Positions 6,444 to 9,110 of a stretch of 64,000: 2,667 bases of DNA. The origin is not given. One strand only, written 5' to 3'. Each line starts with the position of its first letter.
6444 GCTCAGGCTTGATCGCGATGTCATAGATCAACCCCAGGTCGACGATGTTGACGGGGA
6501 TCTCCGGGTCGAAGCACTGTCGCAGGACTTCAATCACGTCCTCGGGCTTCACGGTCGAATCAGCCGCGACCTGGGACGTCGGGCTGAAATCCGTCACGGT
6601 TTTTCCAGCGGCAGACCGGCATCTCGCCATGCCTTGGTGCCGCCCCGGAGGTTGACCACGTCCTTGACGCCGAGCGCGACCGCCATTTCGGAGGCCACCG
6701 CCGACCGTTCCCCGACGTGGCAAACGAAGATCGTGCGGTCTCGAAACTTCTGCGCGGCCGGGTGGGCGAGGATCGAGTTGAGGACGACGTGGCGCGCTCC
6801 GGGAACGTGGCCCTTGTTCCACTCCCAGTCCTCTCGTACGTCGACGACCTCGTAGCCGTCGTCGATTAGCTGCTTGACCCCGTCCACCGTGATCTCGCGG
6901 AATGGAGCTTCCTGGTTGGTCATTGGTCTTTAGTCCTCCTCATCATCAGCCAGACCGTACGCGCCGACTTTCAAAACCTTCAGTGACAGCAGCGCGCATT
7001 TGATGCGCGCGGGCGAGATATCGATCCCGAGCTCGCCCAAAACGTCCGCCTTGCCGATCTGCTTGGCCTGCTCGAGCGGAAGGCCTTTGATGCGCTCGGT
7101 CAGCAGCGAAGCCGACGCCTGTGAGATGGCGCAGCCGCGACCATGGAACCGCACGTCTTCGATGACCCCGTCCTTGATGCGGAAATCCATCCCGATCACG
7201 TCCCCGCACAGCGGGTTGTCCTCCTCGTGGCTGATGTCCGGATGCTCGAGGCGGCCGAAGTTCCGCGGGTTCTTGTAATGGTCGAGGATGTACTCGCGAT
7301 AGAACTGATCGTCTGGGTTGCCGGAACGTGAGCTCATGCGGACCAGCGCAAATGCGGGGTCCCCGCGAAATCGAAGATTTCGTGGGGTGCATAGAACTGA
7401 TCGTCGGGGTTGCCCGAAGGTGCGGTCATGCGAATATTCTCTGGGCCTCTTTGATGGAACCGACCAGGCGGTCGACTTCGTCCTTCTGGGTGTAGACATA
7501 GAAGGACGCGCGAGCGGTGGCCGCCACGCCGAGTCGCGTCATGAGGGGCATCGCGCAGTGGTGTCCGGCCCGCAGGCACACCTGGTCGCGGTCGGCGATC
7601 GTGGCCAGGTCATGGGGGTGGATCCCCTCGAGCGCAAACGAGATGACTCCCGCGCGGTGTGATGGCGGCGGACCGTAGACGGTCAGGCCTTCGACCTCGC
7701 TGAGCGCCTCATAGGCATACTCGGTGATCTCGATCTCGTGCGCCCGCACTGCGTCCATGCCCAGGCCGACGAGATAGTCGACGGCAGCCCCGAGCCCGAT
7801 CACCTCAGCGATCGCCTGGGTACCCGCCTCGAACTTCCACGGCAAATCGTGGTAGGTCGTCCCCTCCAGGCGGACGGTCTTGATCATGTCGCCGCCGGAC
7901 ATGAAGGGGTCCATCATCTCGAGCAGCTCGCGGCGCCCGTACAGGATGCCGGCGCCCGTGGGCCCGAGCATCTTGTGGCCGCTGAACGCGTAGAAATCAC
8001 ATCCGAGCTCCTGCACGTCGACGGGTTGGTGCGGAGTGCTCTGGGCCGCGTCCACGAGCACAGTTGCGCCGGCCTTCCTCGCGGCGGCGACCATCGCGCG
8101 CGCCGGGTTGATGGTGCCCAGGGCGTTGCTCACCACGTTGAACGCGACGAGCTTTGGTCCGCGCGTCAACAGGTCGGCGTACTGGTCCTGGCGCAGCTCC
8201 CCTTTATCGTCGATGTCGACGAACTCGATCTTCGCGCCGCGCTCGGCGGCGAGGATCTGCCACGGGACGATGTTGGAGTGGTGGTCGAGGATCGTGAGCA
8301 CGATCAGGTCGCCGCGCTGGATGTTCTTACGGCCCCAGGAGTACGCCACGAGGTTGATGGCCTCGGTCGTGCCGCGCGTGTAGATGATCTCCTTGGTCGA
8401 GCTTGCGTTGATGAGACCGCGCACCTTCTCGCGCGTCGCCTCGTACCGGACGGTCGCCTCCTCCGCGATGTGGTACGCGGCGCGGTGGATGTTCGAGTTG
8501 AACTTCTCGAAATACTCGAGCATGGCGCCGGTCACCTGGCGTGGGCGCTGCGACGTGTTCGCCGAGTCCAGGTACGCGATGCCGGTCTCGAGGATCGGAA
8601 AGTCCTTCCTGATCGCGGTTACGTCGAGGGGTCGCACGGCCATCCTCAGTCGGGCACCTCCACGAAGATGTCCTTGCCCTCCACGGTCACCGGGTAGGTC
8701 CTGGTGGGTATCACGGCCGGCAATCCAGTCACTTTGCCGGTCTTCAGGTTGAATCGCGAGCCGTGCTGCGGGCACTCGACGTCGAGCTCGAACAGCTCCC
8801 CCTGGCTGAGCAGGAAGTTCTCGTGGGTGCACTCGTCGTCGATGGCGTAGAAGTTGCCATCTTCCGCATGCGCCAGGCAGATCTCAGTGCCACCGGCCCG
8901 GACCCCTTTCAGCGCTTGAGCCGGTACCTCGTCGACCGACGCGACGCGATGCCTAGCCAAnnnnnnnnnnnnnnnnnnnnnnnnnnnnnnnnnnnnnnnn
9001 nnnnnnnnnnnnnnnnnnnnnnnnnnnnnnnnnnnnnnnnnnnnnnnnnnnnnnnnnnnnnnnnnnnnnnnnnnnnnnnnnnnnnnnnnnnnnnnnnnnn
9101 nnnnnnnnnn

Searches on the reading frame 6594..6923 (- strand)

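Call 92: search_protein_families(library=pfam, proteins=[window:6594-6923:-], max_evalue=0.001)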
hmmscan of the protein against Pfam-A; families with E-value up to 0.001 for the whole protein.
window:6594-6923:- (109 aa): 1 family
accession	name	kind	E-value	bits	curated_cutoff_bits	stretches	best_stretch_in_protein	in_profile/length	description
PF00581.25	Rhodanese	-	2.5e-17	63.6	22.2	1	13-101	2-101/102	Rhodanese-like domain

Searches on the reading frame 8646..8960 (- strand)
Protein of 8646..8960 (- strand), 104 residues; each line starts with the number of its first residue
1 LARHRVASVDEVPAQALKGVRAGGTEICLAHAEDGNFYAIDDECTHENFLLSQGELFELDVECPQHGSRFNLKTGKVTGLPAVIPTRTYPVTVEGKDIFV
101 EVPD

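Call 92: search_protein_families(library=pfam, proteins=[window:8646-8960:-], max_evalue=0.001)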
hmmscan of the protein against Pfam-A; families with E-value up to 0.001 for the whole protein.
window:8646-8960:- (104 aa): 2 families
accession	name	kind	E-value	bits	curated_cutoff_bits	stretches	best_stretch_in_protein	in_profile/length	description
PF00355.32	Rieske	-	1.1e-18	67.3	20.3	1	5-90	4-88/88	Rieske [2Fe-2S] domain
PF13806.12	Rieske_2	-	1.3e-11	44.8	27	1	5-100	4-103/104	Rieske-like [2Fe-2S] domain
